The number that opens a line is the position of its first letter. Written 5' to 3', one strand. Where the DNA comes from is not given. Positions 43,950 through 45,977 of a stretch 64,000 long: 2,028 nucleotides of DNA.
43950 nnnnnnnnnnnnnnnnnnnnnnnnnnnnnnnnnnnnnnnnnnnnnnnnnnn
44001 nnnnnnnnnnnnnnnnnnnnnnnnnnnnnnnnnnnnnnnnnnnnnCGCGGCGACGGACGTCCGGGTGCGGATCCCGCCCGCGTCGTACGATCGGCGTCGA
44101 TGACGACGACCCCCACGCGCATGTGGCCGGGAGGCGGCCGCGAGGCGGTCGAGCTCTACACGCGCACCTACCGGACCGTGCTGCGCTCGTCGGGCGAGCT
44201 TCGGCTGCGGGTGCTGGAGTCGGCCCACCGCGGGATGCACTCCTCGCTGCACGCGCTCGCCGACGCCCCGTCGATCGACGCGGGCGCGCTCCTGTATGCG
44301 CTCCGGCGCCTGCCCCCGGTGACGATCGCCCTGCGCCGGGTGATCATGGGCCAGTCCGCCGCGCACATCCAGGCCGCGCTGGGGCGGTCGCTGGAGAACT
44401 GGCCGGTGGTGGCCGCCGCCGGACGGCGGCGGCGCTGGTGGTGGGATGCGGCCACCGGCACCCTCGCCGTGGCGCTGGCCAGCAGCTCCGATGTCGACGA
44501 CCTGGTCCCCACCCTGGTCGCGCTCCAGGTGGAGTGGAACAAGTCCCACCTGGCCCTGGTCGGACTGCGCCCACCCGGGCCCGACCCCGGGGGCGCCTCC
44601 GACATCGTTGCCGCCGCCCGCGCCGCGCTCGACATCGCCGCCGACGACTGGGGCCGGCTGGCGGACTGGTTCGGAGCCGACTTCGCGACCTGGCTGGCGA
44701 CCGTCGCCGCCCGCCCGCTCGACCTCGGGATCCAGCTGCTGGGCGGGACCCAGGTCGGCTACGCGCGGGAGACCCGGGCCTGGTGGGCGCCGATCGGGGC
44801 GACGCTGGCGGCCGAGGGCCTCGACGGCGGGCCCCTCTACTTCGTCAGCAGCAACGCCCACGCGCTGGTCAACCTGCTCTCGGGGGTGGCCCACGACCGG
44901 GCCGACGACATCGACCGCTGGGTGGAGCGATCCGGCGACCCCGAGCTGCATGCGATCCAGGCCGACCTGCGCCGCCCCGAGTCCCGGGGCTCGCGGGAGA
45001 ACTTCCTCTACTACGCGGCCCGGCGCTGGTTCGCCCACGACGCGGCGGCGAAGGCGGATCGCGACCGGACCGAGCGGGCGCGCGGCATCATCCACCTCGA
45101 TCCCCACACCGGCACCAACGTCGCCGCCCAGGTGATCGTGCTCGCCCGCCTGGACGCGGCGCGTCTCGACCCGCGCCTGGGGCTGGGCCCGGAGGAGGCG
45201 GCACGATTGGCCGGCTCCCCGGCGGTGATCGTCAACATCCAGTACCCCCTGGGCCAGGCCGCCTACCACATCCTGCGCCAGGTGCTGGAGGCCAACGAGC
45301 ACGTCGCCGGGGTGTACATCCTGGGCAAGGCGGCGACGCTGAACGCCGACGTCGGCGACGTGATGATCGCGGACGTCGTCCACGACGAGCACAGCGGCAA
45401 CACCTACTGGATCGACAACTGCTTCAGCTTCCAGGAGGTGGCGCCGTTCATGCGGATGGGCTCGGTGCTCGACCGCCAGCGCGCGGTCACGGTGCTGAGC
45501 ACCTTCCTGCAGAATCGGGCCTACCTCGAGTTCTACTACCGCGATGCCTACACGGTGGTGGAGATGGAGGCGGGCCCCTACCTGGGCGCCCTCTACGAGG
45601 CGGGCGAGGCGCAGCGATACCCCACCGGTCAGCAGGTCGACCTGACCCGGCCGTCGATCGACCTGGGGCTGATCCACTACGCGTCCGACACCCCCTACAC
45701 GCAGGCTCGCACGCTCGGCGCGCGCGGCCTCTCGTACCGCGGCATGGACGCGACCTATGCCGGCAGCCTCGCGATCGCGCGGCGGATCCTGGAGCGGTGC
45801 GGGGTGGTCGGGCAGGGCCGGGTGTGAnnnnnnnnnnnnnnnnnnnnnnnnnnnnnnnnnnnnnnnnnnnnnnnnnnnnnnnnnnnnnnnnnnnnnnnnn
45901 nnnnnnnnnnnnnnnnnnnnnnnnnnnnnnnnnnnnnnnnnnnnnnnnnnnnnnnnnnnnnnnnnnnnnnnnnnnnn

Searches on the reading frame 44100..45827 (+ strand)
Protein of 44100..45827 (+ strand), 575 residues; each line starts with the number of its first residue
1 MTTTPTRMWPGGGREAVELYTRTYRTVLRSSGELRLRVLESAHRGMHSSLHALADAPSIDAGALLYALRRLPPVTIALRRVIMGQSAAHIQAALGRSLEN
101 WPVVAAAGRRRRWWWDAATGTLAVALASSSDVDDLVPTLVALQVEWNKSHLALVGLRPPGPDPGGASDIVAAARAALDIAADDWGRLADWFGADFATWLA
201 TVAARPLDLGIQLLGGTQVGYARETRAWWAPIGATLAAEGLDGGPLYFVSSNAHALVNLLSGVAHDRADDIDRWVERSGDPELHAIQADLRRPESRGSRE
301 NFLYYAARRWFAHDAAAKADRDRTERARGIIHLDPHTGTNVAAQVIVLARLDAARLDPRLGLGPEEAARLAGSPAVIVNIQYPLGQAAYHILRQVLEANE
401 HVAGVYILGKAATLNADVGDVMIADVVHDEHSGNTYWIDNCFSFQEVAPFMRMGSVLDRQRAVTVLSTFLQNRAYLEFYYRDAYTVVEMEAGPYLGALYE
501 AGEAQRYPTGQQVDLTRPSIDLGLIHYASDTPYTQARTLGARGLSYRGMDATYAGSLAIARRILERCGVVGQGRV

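Call 38: search_protein_families(library=pfam, proteins=[window:44100-45827:+], max_evalue=0.001)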
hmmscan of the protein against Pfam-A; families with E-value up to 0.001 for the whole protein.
window:44100-45827:+ (575 aa): 1 family
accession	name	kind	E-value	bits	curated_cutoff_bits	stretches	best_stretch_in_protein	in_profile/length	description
PF21850.2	DUF6909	-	4.1e-187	623.2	27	1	36-565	1-535/535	Family of unknown function (DUF6909)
